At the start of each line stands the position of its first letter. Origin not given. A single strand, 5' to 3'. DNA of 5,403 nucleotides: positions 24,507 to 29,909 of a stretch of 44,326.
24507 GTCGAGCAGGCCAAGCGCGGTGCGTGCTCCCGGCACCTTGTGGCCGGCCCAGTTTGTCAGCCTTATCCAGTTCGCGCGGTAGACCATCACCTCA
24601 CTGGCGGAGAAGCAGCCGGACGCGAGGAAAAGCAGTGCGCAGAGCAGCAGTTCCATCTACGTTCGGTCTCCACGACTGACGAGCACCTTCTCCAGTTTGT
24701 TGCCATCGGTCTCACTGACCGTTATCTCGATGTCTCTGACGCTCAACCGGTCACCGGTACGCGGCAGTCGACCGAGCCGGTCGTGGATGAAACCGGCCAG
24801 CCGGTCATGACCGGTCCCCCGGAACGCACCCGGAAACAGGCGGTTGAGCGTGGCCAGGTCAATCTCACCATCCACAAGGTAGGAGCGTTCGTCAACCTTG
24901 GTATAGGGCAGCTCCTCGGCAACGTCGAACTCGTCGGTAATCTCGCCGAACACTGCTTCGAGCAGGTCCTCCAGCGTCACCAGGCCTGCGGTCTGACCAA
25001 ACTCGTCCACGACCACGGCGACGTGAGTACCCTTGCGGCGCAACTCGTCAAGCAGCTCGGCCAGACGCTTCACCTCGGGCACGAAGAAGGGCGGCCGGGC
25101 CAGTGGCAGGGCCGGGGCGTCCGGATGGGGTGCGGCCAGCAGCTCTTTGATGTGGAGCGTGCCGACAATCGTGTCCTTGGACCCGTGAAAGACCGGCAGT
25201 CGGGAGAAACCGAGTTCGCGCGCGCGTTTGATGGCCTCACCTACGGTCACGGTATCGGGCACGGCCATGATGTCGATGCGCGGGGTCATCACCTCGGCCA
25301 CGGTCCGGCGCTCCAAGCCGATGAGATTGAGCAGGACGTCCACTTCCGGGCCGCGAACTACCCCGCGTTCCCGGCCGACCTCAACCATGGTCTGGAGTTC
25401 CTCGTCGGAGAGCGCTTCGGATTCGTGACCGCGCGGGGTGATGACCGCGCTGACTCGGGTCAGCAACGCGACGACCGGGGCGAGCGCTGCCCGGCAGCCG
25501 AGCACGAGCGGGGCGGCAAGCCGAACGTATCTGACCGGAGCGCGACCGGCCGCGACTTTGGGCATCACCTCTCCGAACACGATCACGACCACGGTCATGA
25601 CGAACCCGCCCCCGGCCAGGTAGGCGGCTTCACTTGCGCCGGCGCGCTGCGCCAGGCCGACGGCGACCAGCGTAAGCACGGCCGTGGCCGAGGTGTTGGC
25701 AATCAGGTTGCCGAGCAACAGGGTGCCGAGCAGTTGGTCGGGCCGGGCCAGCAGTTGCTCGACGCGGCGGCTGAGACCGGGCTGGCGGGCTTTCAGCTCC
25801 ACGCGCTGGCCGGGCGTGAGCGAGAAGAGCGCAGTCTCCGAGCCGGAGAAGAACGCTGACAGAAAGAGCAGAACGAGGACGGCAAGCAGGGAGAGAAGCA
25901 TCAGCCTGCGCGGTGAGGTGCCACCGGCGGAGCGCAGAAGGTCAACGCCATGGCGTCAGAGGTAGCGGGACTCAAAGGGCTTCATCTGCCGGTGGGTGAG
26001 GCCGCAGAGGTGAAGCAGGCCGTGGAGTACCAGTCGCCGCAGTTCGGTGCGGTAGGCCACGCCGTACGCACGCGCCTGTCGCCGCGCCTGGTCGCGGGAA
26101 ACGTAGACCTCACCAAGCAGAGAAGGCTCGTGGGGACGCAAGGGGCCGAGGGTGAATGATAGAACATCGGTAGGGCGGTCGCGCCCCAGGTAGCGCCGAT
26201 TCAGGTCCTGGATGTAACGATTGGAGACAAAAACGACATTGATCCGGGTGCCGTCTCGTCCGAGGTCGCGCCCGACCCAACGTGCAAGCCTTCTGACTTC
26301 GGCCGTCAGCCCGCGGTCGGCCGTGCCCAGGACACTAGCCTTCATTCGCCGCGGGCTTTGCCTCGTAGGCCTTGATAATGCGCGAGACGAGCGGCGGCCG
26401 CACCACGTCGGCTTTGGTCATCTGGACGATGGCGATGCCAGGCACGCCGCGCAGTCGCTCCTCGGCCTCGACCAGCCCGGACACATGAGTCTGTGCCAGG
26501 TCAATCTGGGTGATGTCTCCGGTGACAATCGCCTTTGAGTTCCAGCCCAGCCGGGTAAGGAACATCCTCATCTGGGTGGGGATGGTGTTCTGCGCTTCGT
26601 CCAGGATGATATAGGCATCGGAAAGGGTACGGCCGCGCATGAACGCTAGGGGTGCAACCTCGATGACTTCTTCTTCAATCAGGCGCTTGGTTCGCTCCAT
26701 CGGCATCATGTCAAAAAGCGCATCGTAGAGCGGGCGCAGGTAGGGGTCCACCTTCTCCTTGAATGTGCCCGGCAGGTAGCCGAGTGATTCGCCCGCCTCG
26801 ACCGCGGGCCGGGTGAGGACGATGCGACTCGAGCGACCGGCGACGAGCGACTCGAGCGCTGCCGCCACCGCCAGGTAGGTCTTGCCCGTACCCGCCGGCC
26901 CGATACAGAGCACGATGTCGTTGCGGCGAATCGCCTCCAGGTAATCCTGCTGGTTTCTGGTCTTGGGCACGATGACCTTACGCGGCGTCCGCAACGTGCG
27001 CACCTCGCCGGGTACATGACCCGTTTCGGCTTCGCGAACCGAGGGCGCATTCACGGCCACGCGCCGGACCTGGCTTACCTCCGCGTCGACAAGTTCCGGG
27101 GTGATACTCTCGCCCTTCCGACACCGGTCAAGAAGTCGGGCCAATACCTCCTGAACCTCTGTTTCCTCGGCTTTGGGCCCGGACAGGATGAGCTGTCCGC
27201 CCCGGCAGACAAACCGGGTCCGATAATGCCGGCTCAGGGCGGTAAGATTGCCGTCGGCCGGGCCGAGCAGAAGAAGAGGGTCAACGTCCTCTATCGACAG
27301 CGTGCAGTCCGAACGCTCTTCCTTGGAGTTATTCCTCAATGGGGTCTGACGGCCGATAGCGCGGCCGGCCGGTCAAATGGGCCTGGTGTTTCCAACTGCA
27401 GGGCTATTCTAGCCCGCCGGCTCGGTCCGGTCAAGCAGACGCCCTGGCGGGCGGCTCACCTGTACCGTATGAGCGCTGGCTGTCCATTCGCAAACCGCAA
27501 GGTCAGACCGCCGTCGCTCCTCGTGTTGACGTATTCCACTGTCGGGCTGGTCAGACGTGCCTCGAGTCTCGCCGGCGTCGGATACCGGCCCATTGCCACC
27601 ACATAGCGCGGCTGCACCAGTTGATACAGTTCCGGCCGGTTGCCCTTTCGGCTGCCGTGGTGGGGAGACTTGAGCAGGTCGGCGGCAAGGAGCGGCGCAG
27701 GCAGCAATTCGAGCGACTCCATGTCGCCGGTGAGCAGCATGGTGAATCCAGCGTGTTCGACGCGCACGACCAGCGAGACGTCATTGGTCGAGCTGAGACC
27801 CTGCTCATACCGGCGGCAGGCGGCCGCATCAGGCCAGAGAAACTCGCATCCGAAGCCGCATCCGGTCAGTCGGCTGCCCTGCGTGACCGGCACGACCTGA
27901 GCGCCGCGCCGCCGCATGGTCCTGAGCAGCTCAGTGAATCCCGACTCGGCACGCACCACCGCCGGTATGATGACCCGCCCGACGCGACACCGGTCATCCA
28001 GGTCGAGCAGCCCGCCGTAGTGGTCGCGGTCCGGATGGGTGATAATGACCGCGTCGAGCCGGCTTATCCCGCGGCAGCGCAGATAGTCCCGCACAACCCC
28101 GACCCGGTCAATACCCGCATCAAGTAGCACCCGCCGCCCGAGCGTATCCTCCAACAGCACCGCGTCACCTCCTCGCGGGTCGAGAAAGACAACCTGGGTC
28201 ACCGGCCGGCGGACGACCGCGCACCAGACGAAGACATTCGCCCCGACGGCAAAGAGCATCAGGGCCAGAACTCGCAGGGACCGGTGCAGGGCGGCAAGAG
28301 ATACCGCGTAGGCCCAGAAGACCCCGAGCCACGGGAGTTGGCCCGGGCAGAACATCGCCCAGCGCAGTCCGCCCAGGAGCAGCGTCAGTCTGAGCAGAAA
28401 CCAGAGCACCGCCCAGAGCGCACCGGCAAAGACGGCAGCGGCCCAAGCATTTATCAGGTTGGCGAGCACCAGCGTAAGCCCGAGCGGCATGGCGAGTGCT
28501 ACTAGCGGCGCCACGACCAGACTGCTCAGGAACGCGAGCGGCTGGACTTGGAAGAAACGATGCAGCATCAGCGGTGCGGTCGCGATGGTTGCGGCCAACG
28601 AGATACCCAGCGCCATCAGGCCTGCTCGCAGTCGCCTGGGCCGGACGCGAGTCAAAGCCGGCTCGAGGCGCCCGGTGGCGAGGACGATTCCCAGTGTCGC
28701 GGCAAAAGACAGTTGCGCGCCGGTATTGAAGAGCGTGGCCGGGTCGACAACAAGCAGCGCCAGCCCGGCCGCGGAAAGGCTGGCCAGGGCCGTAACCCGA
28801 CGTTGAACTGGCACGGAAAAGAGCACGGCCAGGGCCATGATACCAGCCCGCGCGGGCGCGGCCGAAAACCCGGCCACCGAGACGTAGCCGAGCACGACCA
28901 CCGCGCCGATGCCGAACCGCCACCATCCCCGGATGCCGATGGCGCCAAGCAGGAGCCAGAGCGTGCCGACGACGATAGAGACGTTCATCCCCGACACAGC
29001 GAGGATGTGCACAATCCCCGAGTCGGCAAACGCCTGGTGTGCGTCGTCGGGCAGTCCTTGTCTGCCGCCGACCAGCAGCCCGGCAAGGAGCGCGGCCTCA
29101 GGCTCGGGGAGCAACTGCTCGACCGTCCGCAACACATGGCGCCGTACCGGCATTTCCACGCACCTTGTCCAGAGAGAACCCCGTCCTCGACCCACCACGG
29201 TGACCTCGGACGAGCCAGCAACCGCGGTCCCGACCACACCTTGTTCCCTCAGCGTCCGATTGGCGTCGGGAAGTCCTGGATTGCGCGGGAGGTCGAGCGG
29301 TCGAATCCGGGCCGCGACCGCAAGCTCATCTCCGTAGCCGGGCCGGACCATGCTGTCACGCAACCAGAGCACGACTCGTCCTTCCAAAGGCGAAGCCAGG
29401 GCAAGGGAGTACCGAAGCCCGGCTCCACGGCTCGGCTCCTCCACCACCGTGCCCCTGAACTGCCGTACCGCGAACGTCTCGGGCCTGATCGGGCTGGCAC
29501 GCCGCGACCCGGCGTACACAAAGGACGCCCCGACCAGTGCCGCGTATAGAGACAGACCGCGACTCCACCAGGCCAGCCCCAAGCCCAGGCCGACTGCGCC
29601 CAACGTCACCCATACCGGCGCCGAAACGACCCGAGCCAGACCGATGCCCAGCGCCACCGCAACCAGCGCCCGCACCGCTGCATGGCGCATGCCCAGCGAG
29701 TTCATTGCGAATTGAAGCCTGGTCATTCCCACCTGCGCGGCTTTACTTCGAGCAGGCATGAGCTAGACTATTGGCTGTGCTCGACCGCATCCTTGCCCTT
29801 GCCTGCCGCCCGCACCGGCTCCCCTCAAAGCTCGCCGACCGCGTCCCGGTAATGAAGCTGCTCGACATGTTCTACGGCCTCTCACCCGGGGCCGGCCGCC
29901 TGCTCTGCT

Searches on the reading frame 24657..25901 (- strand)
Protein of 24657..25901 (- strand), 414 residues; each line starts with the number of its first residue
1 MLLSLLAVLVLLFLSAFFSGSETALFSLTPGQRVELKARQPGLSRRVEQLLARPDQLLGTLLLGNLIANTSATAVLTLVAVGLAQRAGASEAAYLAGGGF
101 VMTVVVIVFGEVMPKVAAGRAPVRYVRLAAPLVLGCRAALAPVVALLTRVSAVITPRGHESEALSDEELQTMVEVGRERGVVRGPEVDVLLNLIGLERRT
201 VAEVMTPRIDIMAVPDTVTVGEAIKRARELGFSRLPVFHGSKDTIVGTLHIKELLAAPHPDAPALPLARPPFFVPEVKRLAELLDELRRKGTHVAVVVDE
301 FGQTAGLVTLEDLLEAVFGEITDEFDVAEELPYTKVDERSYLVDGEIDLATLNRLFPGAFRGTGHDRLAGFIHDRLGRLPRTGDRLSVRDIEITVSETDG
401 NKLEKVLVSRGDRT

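Call 66: search_protein_families(library=pfam, proteins=[window:24657-25901:-], max_evalue=0.00001)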
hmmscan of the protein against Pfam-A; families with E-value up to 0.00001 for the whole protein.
window:24657-25901:- (414 aa): 3 families
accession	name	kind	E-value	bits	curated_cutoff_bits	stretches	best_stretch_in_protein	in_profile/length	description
PF01595.25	CNNM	-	7e-38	130.5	28.4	1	7-182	2-177/181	Cyclin M transmembrane N-terminal domain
PF00571.33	CBS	-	3.7e-17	62.8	24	2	269-318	7-56/57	CBS domain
PF03471.22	CorC_HlyC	-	8.9e-17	61.3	27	1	335-410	2-79/81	Transporter associated domain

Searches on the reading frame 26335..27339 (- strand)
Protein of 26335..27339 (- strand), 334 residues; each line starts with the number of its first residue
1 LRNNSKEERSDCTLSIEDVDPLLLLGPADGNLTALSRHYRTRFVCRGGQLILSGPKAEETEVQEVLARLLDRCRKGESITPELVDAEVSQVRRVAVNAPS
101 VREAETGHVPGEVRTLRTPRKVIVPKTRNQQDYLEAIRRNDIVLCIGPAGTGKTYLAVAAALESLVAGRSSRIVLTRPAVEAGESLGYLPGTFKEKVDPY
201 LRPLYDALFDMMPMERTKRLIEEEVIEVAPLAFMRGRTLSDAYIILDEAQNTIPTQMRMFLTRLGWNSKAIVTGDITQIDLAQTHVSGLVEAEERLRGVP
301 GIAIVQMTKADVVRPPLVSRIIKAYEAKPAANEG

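Call 66: search_protein_families(library=pfam, proteins=[window:26335-27339:-], max_evalue=0.00001)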
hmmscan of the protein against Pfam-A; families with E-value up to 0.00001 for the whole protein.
window:26335-27339:- (334 aa): 1 family
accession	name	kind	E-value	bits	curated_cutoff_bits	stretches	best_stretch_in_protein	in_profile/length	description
PF02562.22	PhoH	-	2.6e-90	301.8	27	1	123-326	2-205/205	PhoH-like protein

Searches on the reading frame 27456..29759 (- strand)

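Call 66: search_protein_families(library=pfam, proteins=[window:27456-29759:-], max_evalue=0.00001)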
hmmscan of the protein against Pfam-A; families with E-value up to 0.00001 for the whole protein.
window:27456-29759:- (767 aa): 4 families
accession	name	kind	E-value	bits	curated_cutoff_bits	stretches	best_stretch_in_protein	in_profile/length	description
PF03772.21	Competence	-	4.3e-47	161.2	23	1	228-491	1-264/270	Competence protein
PF13567.11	DUF4131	-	4.6e-11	43.1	31.6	1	46-185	4-163/165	Domain of unknown function (DUF4131)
PF00753.33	Lactamase_B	-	4.7e-10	40.2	22.7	1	527-617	2-93/196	Metallo-beta-lactamase superfamily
PF12706.13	Lactamase_B_2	-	8.3e-09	35.8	27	1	542-683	1-146/200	Beta-lactamase superfamily domain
